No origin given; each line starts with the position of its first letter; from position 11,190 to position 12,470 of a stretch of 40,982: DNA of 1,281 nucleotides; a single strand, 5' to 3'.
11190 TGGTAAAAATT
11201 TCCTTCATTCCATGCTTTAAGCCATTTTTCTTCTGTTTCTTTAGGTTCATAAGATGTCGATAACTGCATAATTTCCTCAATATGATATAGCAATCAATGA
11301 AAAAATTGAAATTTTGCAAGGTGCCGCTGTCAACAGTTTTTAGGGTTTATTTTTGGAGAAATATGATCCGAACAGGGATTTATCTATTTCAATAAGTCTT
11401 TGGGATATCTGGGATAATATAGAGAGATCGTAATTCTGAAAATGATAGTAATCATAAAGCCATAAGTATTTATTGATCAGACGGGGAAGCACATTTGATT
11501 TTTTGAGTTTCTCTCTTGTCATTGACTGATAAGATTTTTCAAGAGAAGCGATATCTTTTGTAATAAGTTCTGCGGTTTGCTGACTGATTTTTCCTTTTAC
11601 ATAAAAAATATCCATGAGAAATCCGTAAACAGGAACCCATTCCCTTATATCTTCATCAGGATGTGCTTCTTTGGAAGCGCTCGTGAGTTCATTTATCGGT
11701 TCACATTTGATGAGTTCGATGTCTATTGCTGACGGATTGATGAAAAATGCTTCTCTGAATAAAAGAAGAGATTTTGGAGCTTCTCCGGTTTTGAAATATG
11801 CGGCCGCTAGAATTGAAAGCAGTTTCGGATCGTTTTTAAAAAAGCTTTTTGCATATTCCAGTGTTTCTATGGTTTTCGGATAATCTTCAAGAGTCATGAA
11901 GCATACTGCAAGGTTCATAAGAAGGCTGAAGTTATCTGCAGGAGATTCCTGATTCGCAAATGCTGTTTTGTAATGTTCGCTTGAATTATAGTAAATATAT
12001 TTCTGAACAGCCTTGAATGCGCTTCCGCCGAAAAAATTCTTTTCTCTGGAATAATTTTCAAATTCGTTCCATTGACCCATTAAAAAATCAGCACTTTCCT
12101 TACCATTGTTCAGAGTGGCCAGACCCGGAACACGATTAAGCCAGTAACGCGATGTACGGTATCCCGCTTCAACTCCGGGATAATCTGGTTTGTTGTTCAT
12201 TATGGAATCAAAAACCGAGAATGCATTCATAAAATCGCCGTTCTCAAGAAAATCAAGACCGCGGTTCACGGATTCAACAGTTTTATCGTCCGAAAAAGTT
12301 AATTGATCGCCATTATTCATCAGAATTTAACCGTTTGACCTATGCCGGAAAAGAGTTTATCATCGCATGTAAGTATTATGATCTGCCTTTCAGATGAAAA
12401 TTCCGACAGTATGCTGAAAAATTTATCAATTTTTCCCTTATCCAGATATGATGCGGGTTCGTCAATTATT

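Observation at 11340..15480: Coupled trio: metal-ligand-less Mre11/SbcD-fold protein, membrane-inserted Rad50/SMC-like ATPase, and a TPR-like protein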

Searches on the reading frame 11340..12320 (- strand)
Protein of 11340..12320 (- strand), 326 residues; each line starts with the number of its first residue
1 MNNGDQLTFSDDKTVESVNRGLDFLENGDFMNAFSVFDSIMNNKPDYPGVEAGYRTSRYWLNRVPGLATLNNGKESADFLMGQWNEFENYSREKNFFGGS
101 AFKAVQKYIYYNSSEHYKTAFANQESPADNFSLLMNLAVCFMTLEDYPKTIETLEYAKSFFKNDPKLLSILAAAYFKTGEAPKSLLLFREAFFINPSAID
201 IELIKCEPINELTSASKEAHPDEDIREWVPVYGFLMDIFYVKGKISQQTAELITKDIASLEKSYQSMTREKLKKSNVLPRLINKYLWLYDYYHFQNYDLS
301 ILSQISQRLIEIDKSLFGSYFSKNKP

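Call 3: search_protein_families(library=pfam, proteins=[window:11340-12320:-], max_evalue=1)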
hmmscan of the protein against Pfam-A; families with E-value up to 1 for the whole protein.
window:11340-12320:- (326 aa): 5 families
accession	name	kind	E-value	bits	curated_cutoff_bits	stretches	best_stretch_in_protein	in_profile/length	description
PF00515.34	TPR_1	-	6.9e-05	22.9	27.8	0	134-156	4-26/34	Tetratricopeptide repeat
PF07719.23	TPR_2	-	0.0041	17.6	27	1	166-197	2-33/34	Tetratricopeptide repeat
PF14559.12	TPR_19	-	0.034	14.9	25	0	122-173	17-67/68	Tetratricopeptide repeat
PF13432.12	TPR_16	-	0.044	14.7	32.7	0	115-158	18-58/65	Tetratricopeptide repeat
PF07080.17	DUF1348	-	0.052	13.9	22.1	1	45-123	22-99/130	Protein of unknown function (DUF1348)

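Call 4: search_protein_families(library=ncbifam, proteins=[window:11340-12320:-], max_evalue=1)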
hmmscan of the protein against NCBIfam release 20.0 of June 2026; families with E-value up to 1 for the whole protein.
window:11340-12320:- (326 aa): 6 families
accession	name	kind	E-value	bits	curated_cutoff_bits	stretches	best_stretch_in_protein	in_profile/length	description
TIGR02917.1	PEP_TPR_lipo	equivalog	5.7e-05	21.2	312.2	1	114-202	790-874/899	XrtA/PEP-CTERM system TPR-repeat protein PrsT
NF040959.1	MamA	equivalog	0.00076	19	200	1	84-199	63-173/204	magnetosome protein MamA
NF002725.1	PRK02603.1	equivalog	0.001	19.1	143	1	108-182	49-123/173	photosystem I assembly protein Ycf3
TIGR02552.1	LcrH_SycD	equivalog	0.0092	15.7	104.8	1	130-195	51-116/136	SycD/LcrH family type III secretion system chaperone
TIGR02521.1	type_IV_pilW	equivalog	0.015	14.9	154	1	116-187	121-191/234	type IV pilus biogenesis/stability protein PilW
NF047507.1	TPR_BatC_Lepto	exception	0.019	14.5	175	1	145-190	38-83/214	TPR repeat-containing protein BatC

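Call 5: search_protein_families(library=padloc, proteins=[window:11340-12320:-], max_evalue=1)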
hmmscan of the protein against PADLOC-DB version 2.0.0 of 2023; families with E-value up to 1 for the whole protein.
window:11340-12320:- (326 aa): 0 families

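Call 27: find_homologous_proteins(query=A3, max_evalue=0.001)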
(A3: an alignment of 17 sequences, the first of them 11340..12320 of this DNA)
Query A3 (17 sequences) (326 aa, profile of the alignment): 268 proteins with E <= 0.001 among 5123 candidates; the best 120 are listed.
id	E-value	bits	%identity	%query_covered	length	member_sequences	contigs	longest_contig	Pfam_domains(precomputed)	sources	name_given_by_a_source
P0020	1.2e-166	572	47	100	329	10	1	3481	PF00515.35,PF07719.24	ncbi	-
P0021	6.5e-166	569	49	100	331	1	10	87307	PF00515.35,PF07719.24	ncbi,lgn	-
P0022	2.6e-164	564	47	100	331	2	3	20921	PF14559.13,PF00515.35,PF07719.24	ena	-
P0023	4.3e-164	563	48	100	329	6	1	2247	-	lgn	-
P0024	7.0e-163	560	48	100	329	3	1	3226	PF00515.35,PF13432.13,PF07719.24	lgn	-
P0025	3.3e-162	557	49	100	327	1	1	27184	PF14559.13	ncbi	-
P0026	2.7e-161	554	50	100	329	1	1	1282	PF14559.13,PF13432.13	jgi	jgi:tetratricopeptide (TPR) repeat protein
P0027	1.3e-160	552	49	100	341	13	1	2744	-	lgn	-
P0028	1.6e-160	552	47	100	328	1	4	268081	-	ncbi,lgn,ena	-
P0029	4.3e-160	550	49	100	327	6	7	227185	PF14559.13,PF00515.35,PF13432.13,PF13428.13,PF07719.24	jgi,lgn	-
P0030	4.4e-160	550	49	100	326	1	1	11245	PF14559.13,PF00515.35,PF07719.24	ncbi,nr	ncbi:MAG: hypothetical protein GY754_08040 [bacterium]|nr:hypothetical protein [bacterium]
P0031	5.9e-160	550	49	100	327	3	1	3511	PF14559.13,PF13432.13,PF13428.13,PF07719.24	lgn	-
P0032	6.5e-160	550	48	100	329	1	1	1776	-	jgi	-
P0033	6.6e-160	550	49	100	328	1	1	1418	PF00515.35,PF13432.13,PF07719.24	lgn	-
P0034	8.4e-160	549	48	100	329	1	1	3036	PF07719.24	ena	-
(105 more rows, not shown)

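Call 37: search_protein_families(library=phrogs, proteins=[window:11340-12320:-], max_evalue=0.01)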
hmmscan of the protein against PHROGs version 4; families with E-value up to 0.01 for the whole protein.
window:11340-12320:- (326 aa): 0 families

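Call 41: predict_structure(alignment_id=A4)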
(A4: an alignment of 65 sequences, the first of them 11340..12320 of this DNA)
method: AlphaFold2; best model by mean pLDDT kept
length: 326 residues; sequences in the alignment: 65
mean_pLDDT: 92.0   pTM: 0.85
mean pLDDT of the five models: 92.0, 90.1, 89.5, 89.3, 88.6
residues with pLDDT >= 90: 274; 70-90: 37; 50-70: 7; < 50: 8
segments of 3 or more residues with pLDDT < 50: 1-8
pLDDT, mean of each block of 10 residues (from residue 1): 45 88 97 97 92 97 94 94 97 95 97 96 81 94 96 94 93 97 95 94 92 95 94 92 88 97 94 93 96 93 96 93 75
secondary structure, 60 per line:
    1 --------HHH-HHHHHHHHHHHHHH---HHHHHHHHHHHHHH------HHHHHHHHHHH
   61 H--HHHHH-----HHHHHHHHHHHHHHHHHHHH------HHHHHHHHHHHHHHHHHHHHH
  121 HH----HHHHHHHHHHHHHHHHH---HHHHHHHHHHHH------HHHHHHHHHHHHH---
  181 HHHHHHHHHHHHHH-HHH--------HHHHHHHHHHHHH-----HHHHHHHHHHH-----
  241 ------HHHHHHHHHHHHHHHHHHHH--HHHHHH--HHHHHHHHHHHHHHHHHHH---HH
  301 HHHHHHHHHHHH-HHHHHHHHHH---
elements in order: H13-26 H30-43 H50-61 H64-68 H74-93 H100-122 H127-143 H147-158 H165-177 H181-194 H207-219 H225-235 H247-266 H269-274 H277-295 H299-312 H314-323

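Call 44: fold_search(model_id=the predicted structure, library=pdb)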
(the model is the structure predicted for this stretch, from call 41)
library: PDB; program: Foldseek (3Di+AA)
matches with E <= 10: 1245; with E <= 0.001: 0
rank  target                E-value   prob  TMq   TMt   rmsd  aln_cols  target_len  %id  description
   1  8chy                  1.8e-03  1.00  0.25  0.30  15.1       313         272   16  Crystal structure of an 8-repeat consensus TPR superhelix with Zinc. (released 2024-02-21)
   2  7yeh_A                3.8e-03  1.00  0.29  0.11  19.7       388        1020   14  Cryo-EM structure of human OGT-OGA complex (released 2023-07-12)
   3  9qhb                  4.2e-03  1.00  0.30  0.35  14.5       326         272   15  Crystal structure of 16-repeat CTPR protein with eliminated coordination sites (released 2025-10-22)
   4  3asf_A                4.9e-03  1.00  0.26  0.45  13.6       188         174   15  MamA MSR-1 C2 (released 2011-07-20)
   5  7obi_A                6.3e-03  1.00  0.25  0.56  11.6       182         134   18  Consensus tetratricopeptide repeat protein type RV4 (released 2022-02-23)
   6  3as5_A                6.9e-03  1.00  0.24  0.41  14.1       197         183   15  MamA AMB-1 P212121 (released 2011-07-20)
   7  9qhc_A                6.9e-03  1.00  0.27  0.32  15.0       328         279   14  Crystal structure of 8-repeat CTPR protein with eliminated coordination sites (released 2025-10-22)
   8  2xpi_A                6.9e-03  1.00  0.27  0.18  18.3       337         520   12  Crystal structure of APC/C hetero-tetramer Cut9-Hcn1 (released 2011-03-30)
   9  1w3b_B                7.8e-03  1.00  0.29  0.26  16.4       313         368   13  The superhelical TPR domain of O-linked GlcNAc transferase reveals structural similarities to importin alpha. (released 2004-09-09)
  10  8q9t_E                8.2e-03  1.00  0.29  0.10  18.7       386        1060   13  CryoEM structure of a S. Cerevisiae Ski238 complex bound to RNA (released 2023-11-29)
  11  6c9m_A                8.2e-03  0.97  0.21  0.10  20.3       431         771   13  The Human NatA (Naa10/Naa15) amino-terminal acetyltransferase complex (released 2018-06-06)
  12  9qhc_B                8.9e-03  1.00  0.28  0.33  13.6       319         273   16  Crystal structure of 8-repeat CTPR protein with eliminated coordination sites (released 2025-10-22)
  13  3r9a_D                9.6e-03  1.00  0.29  0.32  18.6       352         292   14  Human alanine-glyoxylate aminotransferase in complex with the TPR domain of human PEX5P (released 2011-05-11)
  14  3hym_H                9.6e-03  1.00  0.26  0.28  17.1       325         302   12  Insights into Anaphase Promoting Complex TPR subdomain assembly from a CDC26-APC6 structure (released 2009-08-11)
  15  3kd7_A                1.0e-02  1.00  0.25  0.75   4.9       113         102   23  Designed TPR module (CTPR390) in complex with its peptide-ligand (Hsp90 peptide) (released 2010-02-02)
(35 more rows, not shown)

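Call 60: find_related_loci(query=A3, collection=metagenome_contigs, flank=5000)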
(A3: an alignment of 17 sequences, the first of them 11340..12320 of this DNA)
Query A3 (326 aa) in metagenome_contigs; peptide patterns used: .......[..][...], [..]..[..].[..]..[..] (x = any residue, [..] = any of these).
153 stretches matched a pattern; 70 encode a relative of the query (tblastn E <= 1e-3); 69 distinct loci.
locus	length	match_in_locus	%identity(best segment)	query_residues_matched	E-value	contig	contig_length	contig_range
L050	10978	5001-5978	99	1-326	0e+0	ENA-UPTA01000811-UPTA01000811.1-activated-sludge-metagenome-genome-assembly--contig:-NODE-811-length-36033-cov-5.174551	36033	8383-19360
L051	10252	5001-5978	99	1-326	0e+0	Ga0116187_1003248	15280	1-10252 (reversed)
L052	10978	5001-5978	99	1-326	0e+0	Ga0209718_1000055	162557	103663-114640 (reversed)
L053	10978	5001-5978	97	1-326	0e+0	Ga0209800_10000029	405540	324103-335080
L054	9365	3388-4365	52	1-325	2e-115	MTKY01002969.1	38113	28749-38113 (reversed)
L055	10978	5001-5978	52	1-325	3e-115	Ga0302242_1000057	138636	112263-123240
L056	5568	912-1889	49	1-325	9e-111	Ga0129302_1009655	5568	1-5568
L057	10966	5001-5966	48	1-321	9e-107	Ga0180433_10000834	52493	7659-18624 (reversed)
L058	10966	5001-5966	48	1-321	9e-107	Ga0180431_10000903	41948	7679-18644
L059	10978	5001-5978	50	1-325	1e-105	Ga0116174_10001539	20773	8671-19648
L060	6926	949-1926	49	1-325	8e-105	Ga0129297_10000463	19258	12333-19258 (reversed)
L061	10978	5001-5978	47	1-325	2e-104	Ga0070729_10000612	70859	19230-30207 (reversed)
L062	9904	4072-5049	47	1-325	3e-104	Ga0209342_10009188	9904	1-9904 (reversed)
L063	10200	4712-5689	47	1-325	1e-103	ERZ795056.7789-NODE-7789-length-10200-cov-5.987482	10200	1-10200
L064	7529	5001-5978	47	1-325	1e-103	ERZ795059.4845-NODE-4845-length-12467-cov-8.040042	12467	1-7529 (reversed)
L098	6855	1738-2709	40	1-323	3e-87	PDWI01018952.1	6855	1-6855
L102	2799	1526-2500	38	1-324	1e-86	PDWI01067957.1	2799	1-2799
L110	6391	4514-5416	40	24-323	2e-75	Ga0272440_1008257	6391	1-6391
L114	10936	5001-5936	26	6-325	7e-35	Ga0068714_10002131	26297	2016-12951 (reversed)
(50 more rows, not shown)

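Call 65: search_protein_families(library=pfam, proteins=[L098:82-1557:+, L098:2855-4165:+, L110:3061-4284:-, L110:1764-3032:-, L110:5554-6312:-, L114:5960-8644:+, L114:3962-4897:+, L114:4920-5930:+, L114:8651-10360:+, L114:1925-3202:-], max_evalue=0.0001)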
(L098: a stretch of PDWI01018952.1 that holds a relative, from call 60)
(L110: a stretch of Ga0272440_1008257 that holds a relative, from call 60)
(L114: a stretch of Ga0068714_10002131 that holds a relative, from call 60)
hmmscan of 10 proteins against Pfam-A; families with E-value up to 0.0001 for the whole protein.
L098:82-1557:+ (491 aa): 2 families
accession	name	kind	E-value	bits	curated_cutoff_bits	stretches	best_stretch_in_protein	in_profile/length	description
PF00990.26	GGDEF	-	1.9e-32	112.7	23.8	1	327-479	3-157/161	Diguanylate cyclase, GGDEF domain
PF21623.3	HK_sensor_dom_bact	-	1.5e-25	90.3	27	1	34-233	40-236/253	Bacterial histidine kinase, sensor domain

L098:2855-4165:+ (436 aa): 11 families
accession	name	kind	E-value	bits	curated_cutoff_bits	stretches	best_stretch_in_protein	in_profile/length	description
PF10282.15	Lactonase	-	5.3e-14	52.6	21.7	1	127-253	187-322/344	Lactonase, 7-bladed beta-propeller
PF25174.1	Beta-prop_THOC3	-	5.9e-14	52.2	305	1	200-367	23-190/272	THOC3 beta-propeller domain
PF08450.18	SGL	-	3.9e-13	50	26.3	2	317-434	50-164/246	SMP-30/Gluconolactonase/LRE-like region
PF23414.1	Beta-prop_EML_2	-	1e-11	45.2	90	0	318-433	9-110/266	Echinoderm microtubule-associated protein second beta-propeller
PF21783.3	YNCE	-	3e-09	37.1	27.1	1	192-309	211-329/339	YNCE-like beta-propeller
PF02239.22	Cytochrom_D1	-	1e-08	34.6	25.5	0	199-372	13-194/368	Cytochrome D1 heme domain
PF01731.26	Arylesterase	-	1.8e-08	34.9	21.3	0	296-335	47-82/86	Arylesterase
PF07676.18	PD40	-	2.2e-06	27.9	20.9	0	411-421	16-26/38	WD40-like Beta Propeller Repeat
PF24684.1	Vgb_lyase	-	3.2e-06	26.6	50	1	190-336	107-251/290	Virginiamycin B lyase family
PF25168.1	Beta-prop_WDR36-Utp21_2nd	-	2.7e-05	24.1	84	0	126-167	277-318/335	WDR36/Utp21 second beta-propeller domain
PF16819.11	DUF5074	-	5.3e-05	22.9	27.2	0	318-369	153-202/353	Domain of unknown function (DUF5074)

L110:3061-4284:- (407 aa): 1 family
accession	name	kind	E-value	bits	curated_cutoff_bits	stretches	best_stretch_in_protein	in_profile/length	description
PF00180.25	Iso_dh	-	1.1e-97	327.8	27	1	21-400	2-348/348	Isocitrate/isopropylmalate dehydrogenase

L110:1764-3032:- (422 aa): 1 family
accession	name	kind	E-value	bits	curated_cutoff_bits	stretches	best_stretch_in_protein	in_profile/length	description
PF00709.27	Adenylsucc_synt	-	3e-174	580.1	27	1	6-418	2-415/416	Adenylosuccinate synthetase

L110:5554-6312:- (252 aa): 1 family
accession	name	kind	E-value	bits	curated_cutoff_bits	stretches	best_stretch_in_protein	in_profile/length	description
PF01645.23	Glu_synthase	-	2.9e-11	43.6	20.4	1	13-124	205-309/369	Conserved region in glutamate synthase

L114:5960-8644:+ (894 aa): 2 families
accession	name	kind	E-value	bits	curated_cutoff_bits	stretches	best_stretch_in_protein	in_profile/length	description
PF01272.25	GreA_GreB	-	1.1e-20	73.8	26.9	1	816-889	3-76/77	Transcription elongation factor, GreA/GreB, C-term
PF03449.20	GreA_GreB_N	-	7.2e-16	58.6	24.5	1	739-808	2-71/71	Transcription elongation factor, N-terminal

L114:3962-4897:+ (311 aa): 0 families

L114:4920-5930:+ (336 aa): 6 families
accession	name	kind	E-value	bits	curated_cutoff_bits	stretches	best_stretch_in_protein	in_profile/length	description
PF14559.12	TPR_19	-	6.9e-09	36.4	25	1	164-226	4-66/68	Tetratricopeptide repeat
PF00515.34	TPR_1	-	3.2e-08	33.5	27.8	0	154-183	4-33/34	Tetratricopeptide repeat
PF13181.12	TPR_8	-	2.8e-07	30.6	25.7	0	153-183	3-33/34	Tetratricopeptide repeat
PF13424.12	TPR_12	-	2.2e-05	25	30.1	0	133-182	27-76/77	Tetratricopeptide repeat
PF13414.12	TPR_11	-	2.5e-05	24.3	26.8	0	162-195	5-38/42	TPR repeat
PF13428.12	TPR_14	-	3.4e-05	24.6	23.5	0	153-193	3-43/44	Tetratricopeptide repeat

L114:8651-10360:+ (569 aa): 1 family
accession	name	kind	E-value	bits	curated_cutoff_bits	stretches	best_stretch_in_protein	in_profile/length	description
PF13519.12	VWA_2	-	3.7e-08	34.4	27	1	27-133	1-106/107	von Willebrand factor type A domain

L114:1925-3202:- (425 aa): 0 families

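Call 70: search_solved_structures(query=A4, max_evalue=1)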
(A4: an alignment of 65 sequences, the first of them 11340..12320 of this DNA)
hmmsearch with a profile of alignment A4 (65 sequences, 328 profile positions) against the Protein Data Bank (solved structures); distinct sequences matched with E-value up to 1: 68 (the best 60 are shown).
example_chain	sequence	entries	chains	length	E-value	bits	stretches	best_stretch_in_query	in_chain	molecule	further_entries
9qhb_A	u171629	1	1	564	1.5e-36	129.4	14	135-198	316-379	Engineered tetratricopeptide repeat protein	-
9qhc_A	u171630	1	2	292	3.9e-22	82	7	135-198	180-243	Engineered tetratricopeptide repeat protein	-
8bu0_A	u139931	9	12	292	1.6e-19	73.4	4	135-198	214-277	Consensus tetratricopeptide repeat protein | Crystal structure of an 8-repeat consensus TPR superhelix with Zinc. | Monomer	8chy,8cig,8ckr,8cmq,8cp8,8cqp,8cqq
6v8e_A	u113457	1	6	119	2.2e-11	46.7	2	116-200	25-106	Designed protein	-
6vfi_B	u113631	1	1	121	2.9e-11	46.3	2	136-202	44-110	O43_dn18B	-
7obi_A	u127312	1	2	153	3.4e-11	46.1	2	130-199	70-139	CTPR-rv4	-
1na0_A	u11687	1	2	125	6.8e-11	45.1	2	134-200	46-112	designed protein CTPR3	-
6vfj_B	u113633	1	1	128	8.1e-11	44.8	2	116-207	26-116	I53_dn5B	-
2wqh_A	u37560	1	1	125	1.1e-10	44.5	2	134-200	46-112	CTPR3Y3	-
6vfh_A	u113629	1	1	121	5.6e-10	42.1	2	136-200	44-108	T33_dn10A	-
8ch0_A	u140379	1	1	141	6.8e-10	41.8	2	135-198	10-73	Consensus tetratricopeptide repeat protein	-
2fo7_A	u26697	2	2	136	7.6e-10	41.6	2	136-198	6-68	SYNTHETIC CONSENSUS TPR PROTEIN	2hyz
3kd7_A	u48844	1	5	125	2.1e-08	36.9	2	135-198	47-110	CTPR390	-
7xn7_q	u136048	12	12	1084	1.1e-07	34.6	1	107-205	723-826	Component of the Paf1p complex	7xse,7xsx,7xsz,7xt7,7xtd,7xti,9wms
6vfk_A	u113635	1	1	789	1.1e-07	34.5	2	115-200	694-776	BG505-SOSIP-T33_dn10A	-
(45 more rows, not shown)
